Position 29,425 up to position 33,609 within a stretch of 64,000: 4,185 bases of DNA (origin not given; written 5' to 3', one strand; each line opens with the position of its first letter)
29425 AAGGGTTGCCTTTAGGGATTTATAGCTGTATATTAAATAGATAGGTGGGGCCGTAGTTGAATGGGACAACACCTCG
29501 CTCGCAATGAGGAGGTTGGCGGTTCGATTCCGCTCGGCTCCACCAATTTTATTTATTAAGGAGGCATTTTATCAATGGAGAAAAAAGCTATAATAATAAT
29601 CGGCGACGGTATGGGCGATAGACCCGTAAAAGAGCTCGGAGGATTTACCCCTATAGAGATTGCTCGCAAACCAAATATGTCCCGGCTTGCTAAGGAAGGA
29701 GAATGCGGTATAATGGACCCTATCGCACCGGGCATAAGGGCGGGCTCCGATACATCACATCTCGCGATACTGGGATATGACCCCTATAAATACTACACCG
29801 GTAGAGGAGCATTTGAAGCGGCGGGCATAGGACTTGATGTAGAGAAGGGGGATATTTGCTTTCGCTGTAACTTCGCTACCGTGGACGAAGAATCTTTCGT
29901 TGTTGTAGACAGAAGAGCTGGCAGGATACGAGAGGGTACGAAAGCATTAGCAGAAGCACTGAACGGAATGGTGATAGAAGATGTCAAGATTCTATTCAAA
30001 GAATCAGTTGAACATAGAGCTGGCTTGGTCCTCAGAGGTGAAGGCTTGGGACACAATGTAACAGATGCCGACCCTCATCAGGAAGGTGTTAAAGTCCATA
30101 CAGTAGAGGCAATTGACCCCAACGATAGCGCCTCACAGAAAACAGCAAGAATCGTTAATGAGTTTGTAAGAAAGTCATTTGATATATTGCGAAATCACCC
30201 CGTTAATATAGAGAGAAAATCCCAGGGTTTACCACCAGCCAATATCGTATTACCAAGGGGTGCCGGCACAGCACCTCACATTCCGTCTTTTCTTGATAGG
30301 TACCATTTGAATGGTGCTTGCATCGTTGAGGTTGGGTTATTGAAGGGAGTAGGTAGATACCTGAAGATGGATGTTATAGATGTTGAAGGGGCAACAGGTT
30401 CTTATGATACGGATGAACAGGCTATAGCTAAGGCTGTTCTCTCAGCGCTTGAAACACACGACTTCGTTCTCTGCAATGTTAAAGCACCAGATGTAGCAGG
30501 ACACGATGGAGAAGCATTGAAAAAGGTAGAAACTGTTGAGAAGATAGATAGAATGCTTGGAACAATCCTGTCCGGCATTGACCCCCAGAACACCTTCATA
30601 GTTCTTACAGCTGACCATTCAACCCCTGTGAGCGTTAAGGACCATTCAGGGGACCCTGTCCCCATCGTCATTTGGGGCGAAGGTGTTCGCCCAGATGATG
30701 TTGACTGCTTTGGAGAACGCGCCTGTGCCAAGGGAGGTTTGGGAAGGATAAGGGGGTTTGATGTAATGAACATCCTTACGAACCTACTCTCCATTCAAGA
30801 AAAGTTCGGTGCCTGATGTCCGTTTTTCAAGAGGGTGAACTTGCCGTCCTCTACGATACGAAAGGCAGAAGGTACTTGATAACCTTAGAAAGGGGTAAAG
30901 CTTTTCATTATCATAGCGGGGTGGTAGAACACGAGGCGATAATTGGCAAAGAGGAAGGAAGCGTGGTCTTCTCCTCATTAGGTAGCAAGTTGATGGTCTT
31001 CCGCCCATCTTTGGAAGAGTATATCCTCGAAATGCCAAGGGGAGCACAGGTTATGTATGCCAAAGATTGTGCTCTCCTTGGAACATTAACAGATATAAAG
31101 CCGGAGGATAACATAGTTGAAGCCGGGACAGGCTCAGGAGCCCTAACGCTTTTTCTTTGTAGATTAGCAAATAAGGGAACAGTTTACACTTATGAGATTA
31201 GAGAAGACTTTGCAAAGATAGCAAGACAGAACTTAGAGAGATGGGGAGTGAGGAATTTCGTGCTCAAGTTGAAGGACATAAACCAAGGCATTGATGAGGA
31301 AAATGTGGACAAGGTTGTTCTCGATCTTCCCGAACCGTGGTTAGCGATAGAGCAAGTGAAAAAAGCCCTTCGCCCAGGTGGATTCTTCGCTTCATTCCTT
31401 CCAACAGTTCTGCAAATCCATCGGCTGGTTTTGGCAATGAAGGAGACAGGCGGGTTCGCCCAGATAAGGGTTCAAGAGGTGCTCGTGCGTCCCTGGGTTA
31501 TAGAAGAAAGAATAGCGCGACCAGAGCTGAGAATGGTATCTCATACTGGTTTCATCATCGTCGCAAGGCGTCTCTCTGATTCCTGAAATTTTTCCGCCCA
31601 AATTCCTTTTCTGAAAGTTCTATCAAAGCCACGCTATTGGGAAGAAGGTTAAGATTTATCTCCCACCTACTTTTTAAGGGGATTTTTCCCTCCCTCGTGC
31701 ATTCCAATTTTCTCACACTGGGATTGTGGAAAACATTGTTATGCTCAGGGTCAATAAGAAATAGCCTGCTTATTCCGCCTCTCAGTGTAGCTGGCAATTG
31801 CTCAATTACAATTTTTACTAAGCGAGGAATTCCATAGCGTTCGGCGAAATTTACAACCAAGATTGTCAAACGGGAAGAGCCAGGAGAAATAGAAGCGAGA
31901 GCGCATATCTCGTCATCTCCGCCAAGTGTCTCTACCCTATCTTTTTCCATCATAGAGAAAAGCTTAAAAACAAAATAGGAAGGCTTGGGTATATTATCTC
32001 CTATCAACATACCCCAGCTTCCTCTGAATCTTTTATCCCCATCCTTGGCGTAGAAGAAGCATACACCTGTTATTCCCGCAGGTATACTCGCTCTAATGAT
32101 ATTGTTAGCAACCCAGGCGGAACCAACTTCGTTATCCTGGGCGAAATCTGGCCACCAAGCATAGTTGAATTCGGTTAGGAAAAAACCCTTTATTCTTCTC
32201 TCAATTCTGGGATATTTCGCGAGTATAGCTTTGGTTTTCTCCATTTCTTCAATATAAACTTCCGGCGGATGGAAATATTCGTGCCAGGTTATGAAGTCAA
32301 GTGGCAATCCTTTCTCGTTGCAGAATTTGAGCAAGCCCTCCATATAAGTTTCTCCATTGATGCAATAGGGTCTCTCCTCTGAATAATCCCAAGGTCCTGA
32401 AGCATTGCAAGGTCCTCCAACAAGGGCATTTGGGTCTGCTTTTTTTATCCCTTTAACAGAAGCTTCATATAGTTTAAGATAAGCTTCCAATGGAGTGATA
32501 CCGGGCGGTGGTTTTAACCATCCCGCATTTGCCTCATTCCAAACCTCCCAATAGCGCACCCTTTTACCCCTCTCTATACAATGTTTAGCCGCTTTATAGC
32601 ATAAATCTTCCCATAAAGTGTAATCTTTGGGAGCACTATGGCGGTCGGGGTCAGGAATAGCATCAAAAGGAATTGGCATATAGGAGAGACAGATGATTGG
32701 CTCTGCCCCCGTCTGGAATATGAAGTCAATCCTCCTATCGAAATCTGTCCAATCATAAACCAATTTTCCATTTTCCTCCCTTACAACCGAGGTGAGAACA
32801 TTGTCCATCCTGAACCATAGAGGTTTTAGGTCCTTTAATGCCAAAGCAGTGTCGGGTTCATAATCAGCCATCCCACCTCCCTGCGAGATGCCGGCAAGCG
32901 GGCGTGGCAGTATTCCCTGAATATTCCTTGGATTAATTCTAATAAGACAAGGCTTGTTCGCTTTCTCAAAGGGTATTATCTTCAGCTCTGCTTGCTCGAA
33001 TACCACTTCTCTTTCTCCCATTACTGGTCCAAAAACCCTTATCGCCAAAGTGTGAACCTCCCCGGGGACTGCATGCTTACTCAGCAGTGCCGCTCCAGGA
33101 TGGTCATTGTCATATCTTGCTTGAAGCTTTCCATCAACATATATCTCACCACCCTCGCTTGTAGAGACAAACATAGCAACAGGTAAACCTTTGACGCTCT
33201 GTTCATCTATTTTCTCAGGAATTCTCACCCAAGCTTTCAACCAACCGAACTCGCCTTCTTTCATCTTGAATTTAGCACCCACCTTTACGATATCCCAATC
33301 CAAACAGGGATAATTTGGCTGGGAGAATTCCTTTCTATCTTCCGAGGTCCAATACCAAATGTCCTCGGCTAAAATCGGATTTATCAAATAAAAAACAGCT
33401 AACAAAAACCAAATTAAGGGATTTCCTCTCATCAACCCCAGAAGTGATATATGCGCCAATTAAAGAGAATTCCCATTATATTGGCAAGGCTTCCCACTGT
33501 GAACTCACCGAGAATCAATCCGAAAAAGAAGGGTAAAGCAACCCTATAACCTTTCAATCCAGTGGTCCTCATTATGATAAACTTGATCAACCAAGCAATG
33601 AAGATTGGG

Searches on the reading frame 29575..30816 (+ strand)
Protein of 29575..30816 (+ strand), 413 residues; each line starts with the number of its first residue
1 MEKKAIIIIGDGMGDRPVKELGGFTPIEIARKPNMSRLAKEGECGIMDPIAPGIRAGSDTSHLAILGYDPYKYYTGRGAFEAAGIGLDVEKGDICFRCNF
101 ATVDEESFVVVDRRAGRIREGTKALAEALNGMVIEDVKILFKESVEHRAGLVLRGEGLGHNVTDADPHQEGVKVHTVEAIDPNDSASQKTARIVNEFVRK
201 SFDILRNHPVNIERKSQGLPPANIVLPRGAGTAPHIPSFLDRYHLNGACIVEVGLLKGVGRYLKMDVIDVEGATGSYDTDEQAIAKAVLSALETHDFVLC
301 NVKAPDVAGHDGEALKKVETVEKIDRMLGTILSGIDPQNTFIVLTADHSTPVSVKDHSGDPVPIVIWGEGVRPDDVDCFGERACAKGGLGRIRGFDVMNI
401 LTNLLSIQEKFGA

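Call 26: search_protein_families(library=pfam, proteins=[window:29575-30816:+], max_evalue=0.001)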
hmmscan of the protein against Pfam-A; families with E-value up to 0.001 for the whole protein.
window:29575-30816:+ (413 aa): 4 families
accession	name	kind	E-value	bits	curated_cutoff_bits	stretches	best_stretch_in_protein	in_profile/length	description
PF01676.23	Metalloenzyme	-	3.5e-60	204.1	24.3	1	3-403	1-251/252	Metalloenzyme superfamily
PF10143.14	PhosphMutase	-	1.9e-59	200.8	21.5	1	39-211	1-170/170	2,3-bisphosphoglycerate-independent phosphoglycerate mutase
PF01663.27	Phosphodiest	-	7.6e-08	32.8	23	1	205-349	88-220/342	Type I phosphodiesterase / nucleotide pyrophosphatase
PF00245.25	Alk_phosphatase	-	0.00024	20.6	24.4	0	306-356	268-319/423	Alkaline phosphatase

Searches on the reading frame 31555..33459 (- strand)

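Call 24: search_protein_families(library=pfam, proteins=[window:31555-33459:-], max_evalue=0.001)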
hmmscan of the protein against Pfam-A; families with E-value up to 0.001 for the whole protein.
window:31555-33459:- (634 aa): 1 family
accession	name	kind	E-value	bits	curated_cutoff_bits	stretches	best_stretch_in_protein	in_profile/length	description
PF01229.23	Glyco_hydro_39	-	3.2e-28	99.2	26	1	223-509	61-355/472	Glycosyl hydrolases family 39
